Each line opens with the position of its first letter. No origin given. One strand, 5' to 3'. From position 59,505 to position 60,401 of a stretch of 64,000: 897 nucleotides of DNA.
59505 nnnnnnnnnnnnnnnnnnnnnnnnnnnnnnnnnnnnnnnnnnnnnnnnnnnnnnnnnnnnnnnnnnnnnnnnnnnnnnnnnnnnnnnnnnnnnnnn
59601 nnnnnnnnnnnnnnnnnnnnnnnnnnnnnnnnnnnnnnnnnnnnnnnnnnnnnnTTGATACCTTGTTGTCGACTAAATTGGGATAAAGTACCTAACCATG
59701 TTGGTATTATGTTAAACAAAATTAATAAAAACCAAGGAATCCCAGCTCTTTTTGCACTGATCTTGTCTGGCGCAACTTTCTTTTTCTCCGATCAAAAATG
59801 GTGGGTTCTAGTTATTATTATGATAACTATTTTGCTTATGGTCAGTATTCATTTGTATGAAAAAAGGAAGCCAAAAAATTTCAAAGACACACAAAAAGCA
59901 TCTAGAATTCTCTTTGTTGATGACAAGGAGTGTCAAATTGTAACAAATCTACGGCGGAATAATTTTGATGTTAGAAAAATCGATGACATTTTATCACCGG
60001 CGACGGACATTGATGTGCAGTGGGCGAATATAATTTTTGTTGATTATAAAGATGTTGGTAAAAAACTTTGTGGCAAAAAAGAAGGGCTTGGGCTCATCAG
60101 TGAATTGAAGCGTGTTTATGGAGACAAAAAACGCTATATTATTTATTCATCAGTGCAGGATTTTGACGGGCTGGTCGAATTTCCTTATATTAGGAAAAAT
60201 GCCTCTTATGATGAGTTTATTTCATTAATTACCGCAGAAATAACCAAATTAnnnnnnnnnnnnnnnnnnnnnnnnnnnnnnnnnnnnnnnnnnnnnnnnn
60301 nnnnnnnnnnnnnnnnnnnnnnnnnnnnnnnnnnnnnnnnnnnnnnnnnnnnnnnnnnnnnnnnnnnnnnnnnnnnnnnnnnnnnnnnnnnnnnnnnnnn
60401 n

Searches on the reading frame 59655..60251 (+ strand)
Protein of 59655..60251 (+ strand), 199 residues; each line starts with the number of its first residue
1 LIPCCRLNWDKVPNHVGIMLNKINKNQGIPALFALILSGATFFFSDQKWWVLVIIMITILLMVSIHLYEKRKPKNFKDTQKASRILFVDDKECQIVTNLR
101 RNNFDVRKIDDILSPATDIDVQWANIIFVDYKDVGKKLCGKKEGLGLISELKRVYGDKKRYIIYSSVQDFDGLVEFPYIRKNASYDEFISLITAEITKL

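Call 5: search_protein_families(library=pfam, proteins=[window:59655-60251:+], max_evalue=0.01)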
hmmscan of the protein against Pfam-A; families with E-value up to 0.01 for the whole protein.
window:59655-60251:+ (199 aa): 1 family
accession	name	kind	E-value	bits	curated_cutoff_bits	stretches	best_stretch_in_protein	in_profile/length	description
PF05545.16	FixQ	-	0.0086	16.4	29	0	51-90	13-49/49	Cbb3-type cytochrome oxidase component FixQ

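Call 6: search_protein_families(library=ncbifam, proteins=[window:59655-60251:+], max_evalue=0.01)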
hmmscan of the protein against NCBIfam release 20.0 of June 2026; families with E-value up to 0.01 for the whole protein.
window:59655-60251:+ (199 aa): 1 family
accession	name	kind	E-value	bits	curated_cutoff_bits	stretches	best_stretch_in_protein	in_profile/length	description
NF051875.1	glycan_WsfD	subfamily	0.0082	14.9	80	0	23-80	191-249/452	glycan biosynthesis hexose transferase WsfD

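Call 69: search_protein_families(library=padloc, proteins=[window:59709-60251:+], max_evalue=0.01)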
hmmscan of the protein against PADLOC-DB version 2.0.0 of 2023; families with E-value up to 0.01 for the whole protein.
window:59709-60251:+ (181 aa): 3 families
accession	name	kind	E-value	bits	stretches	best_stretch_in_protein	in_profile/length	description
PDLC04646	PDC-M43A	-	7e-19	66.4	1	52-174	67-194/203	-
PDLC04644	PDC-M43A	-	5.3e-10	37.2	1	63-153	43-133/170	-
PDLC04645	PDC-M43A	-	6.2e-10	37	1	59-149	124-214/250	-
